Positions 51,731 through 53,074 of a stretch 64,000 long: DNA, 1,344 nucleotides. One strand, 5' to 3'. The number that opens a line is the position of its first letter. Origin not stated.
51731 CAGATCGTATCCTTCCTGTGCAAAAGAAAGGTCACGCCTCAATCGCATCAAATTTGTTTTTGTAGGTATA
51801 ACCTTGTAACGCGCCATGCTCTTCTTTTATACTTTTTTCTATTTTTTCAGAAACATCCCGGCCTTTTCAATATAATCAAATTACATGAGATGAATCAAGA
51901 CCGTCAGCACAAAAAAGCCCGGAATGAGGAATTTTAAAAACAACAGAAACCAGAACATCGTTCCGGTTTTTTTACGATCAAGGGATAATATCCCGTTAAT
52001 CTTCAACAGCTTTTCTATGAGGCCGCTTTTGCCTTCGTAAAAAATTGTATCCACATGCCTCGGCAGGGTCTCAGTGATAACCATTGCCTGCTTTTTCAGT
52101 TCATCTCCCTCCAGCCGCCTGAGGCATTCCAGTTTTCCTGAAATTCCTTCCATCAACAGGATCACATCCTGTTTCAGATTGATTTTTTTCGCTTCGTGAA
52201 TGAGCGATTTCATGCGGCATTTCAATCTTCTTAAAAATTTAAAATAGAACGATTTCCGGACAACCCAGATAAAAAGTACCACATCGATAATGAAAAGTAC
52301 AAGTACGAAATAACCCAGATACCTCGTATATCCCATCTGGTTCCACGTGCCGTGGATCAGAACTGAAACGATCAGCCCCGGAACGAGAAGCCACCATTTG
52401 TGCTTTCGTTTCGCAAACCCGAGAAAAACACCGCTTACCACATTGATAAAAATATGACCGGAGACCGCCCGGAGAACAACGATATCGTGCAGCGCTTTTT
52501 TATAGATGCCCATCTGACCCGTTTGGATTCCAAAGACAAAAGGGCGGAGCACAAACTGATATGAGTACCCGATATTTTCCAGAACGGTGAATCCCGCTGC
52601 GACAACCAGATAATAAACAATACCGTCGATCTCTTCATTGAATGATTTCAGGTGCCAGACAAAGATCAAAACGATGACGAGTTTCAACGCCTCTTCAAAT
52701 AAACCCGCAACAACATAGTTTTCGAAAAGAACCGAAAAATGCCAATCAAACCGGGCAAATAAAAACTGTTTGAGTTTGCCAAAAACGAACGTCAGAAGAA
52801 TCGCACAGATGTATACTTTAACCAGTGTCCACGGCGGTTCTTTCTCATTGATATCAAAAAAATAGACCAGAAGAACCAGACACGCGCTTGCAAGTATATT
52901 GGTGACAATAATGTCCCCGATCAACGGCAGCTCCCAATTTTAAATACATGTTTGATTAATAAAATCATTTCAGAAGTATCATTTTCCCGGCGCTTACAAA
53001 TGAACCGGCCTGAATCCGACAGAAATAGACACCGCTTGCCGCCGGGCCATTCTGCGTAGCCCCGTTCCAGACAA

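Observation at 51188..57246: V/A-type ATPase operon interrupted between subunits B and D by a T9SS-targeted subtilisin and a PrsW-like membrane protease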

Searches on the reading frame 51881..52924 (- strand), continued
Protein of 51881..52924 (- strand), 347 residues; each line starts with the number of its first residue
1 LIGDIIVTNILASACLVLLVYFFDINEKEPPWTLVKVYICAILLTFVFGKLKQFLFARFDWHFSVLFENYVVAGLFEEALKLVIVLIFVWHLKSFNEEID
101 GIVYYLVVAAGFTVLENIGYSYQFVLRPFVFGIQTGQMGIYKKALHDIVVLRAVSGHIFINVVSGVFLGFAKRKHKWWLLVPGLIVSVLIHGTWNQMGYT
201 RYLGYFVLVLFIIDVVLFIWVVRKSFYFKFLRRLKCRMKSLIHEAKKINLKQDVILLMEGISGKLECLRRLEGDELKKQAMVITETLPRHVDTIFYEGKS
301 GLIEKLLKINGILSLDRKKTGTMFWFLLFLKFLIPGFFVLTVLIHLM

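Call 60: search_protein_families(library=pfam, proteins=[L019:2750-3778:+, L017:3129-3341:+, L017:3338-3562:+, L034:729-1115:+], max_evalue=0.01)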
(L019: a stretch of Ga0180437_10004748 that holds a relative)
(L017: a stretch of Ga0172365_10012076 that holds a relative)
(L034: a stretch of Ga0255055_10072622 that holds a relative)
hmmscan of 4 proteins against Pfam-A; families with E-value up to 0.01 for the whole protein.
L019:2750-3778:+ (342 aa): 10 families
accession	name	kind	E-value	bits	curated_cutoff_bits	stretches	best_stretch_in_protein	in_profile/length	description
PF01370.27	Epimerase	-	3.7e-39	135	20.9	1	1-227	1-240/240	NAD dependent epimerase/dehydratase family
PF01073.25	3Beta_HSD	-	4.3e-34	118.3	22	1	2-250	1-273/280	3-beta hydroxysteroid dehydrogenase/isomerase family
PF16363.11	GDP_Man_Dehyd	-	1.4e-29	104.1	27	1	2-317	1-332/332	GDP-mannose 4,6 dehydratase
PF07993.18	NAD_binding_4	-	7.5e-26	91.3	20.1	1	3-204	1-252/258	Male sterility protein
PF13460.12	NAD_binding_10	-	9.1e-21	75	27.2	1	5-168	1-147/184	NAD(P)H-binding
PF05368.20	NmrA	-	1.7e-15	57.9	27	1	1-112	5-105/298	NmrA-like family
PF02719.21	Polysacc_synt_2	-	2.2e-13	50.5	20.2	1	1-153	1-154/293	Polysaccharide biosynthesis protein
PF04321.23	RmlD_sub_bind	-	1.2e-12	47.9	27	1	1-171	3-155/287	RmlD substrate binding domain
PF00106.31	adh_short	-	5e-06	26.6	26.6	1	1-70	3-74/195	short chain dehydrogenase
PF08659.16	KR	-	0.00012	22.5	22.6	1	1-77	3-92/180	KR domain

L017:3129-3341:+ (70 aa): 2 families
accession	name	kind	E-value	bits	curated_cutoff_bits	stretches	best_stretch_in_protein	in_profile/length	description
PF15919.11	HicB_lk_antitox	-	4.1e-11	43.5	27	1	3-60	1-58/123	HicB_like antitoxin of bacterial toxin-antitoxin system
PF21748.3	UPF0150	-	8.1e-07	29.3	27.3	1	10-51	16-57/64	UPF0150-like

L017:3338-3562:+ (74 aa): 1 family
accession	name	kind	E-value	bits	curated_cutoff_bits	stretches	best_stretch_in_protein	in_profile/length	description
PF07927.17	HicA_toxin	-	8.5e-17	61.5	27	1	9-65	1-58/58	HicA toxin of bacterial toxin-antitoxin,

L034:729-1115:+ (128 aa): 2 families
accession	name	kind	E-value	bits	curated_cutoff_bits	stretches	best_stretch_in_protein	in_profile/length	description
PF05635.17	23S_rRNA_IVP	-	3.2e-23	82.4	33.8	1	4-111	1-105/106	23S rRNA-intervening sequence protein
PF11894.14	Nup192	-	0.0087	13.8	28.7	1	40-126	107-188/1667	Nuclear pore complex scaffold, nucleoporins 186/192/205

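Call 72: search_protein_representatives(alignment_id=A1)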
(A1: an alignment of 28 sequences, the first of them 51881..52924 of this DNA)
Query: 28 sequences, 347 profile positions. Proteins with E-value up to 0.001 (for the whole library): 3994; up to 1e-10: 767; up to 1e-30: 21. The best 150 are listed.
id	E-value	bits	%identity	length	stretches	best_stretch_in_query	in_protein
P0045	2.7e-147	506.9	-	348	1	1-347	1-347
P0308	6.4e-76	272.2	-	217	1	141-347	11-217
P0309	2.6e-74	267.0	-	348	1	1-344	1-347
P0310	1.7e-63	231.4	-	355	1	1-344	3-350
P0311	9.1e-62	225.7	-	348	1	2-343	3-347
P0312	3.6e-58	213.9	-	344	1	1-345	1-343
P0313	2.1e-55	204.8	-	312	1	44-345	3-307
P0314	5.6e-42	160.6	-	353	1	1-339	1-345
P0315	8.5e-42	160.0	-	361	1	1-341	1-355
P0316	1.2e-41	159.6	-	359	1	3-332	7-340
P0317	4.9e-40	154.2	-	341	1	5-239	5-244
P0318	3.3e-39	151.5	-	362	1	1-343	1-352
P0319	4.3e-39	151.1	-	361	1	1-344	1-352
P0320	2.9e-38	148.4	-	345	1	6-336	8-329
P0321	2.9e-37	145.1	-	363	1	1-267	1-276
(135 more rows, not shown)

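Call 73: find_encoding_contigs(protein=P0309, flank=8000, max_places=2)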
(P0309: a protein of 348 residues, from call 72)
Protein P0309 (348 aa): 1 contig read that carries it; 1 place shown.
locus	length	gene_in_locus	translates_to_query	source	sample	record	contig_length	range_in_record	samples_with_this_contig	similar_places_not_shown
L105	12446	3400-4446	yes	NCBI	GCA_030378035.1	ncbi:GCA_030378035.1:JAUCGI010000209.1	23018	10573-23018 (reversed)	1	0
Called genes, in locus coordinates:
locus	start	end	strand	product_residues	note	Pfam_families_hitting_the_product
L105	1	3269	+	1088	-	PF13374:TPR_10, PF13424:TPR_12, PF24885:TPR_NPHP3, PF13424:TPR_12, PF13374:TPR_10, PF13424:TPR_12, PF24885:TPR_NPHP3, PF13374:TPR_10, +23 more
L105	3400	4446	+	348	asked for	PF13367:PrsW-protease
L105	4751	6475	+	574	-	PF02254:TrkA_N, PF02026:RyR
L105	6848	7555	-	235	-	PF01936:NYN (weak), PF18475:PIN7, PF18479:PIN_11 (weak)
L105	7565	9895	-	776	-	PF01493:GXGXG, PF14691:Fer4_20, PF01262:AlaDh_PNT_C (faint), PF07992:Pyr_redox_2, PF12831:FAD_oxidored (weak), PF13450:NAD_binding_8, PF13738:Pyr_redox_3, PF12838:Fer4_7, +4 more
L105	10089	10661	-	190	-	PF00239:Resolvase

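Call 79: find_encoding_contigs(protein=P0024, flank=10000, max_places=2)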
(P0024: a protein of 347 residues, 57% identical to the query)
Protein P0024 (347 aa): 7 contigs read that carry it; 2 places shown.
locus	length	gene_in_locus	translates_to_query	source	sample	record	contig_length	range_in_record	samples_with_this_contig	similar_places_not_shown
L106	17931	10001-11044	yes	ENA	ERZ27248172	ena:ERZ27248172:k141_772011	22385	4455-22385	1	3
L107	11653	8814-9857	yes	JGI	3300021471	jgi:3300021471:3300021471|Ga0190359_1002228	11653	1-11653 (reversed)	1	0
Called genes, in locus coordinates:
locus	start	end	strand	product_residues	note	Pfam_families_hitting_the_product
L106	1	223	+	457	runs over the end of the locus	PF00989:PAS, PF13426:PAS_9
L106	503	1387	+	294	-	PF00574:CLP_protease (faint), PF25145:NfeD1b_N, PF01343:Peptidase_S49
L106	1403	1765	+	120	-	PF00216:Bac_DNA_binding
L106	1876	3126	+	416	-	PF13742:tRNA_anti_2, PF01336:tRNA_anti-codon, PF02601:Exonuc_VII_L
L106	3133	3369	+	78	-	PF02609:Exonuc_VII_S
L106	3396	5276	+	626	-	PF13292:DXP_synthase_N, PF00676:E1_dh (weak), PF02779:Transket_pyr, PF02780:Transketolase_C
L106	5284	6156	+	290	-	PF01513:NAD_kinase, PF20143:NAD_kinase_C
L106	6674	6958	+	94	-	PF00166:Cpn10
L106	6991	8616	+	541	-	PF00118:Cpn60_TCP1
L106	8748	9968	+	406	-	PF00155:Aminotran_1_2, PF12897:Asp_aminotransf (weak)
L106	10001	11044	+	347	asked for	PF13367:PrsW-protease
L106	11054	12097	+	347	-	PF01073:3Beta_HSD, PF01370:Epimerase, PF02719:Polysacc_synt_2, PF04321:RmlD_sub_bind, PF05368:NmrA, PF07993:NAD_binding_4, PF13460:NAD_binding_10, PF16363:GDP_Man_Dehyd, +2 more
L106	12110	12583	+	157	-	PF00359:PTS_EIIA_2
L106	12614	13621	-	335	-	PF00483:NTP_transferase, PF01128:IspD, PF02348:CTP_transf_3 (weak), PF12804:NTP_transf_3, PF25084:LbH_EIF2B (weak), PF25087:GMPPB_C (weak), PF00132:Hexapep (weak)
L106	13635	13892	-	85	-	-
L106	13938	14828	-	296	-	PF00781:DAGK_cat, PF19279:YegS_C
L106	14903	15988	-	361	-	PF01966:HD, PF13286:HD_assoc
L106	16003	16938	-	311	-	PF00691:OmpA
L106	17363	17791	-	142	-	-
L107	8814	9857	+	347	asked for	PF13367:PrsW-protease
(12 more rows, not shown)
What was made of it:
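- Closest known: Operon-encoded accessory membrane proteins of rotary ATPases. Different: PrsW survives loss of the ATPase (call 79).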

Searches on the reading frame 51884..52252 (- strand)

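Call 43: search_protein_families(library=pfam, proteins=[window:51884-52252:-], max_evalue=10)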
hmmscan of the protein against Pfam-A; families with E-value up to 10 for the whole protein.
seq(123 aa): 1 family
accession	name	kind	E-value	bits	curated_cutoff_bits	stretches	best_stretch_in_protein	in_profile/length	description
PF21332.3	AmiR_N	-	0.028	14.9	27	1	6-90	19-105/111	AmiR, N-terminal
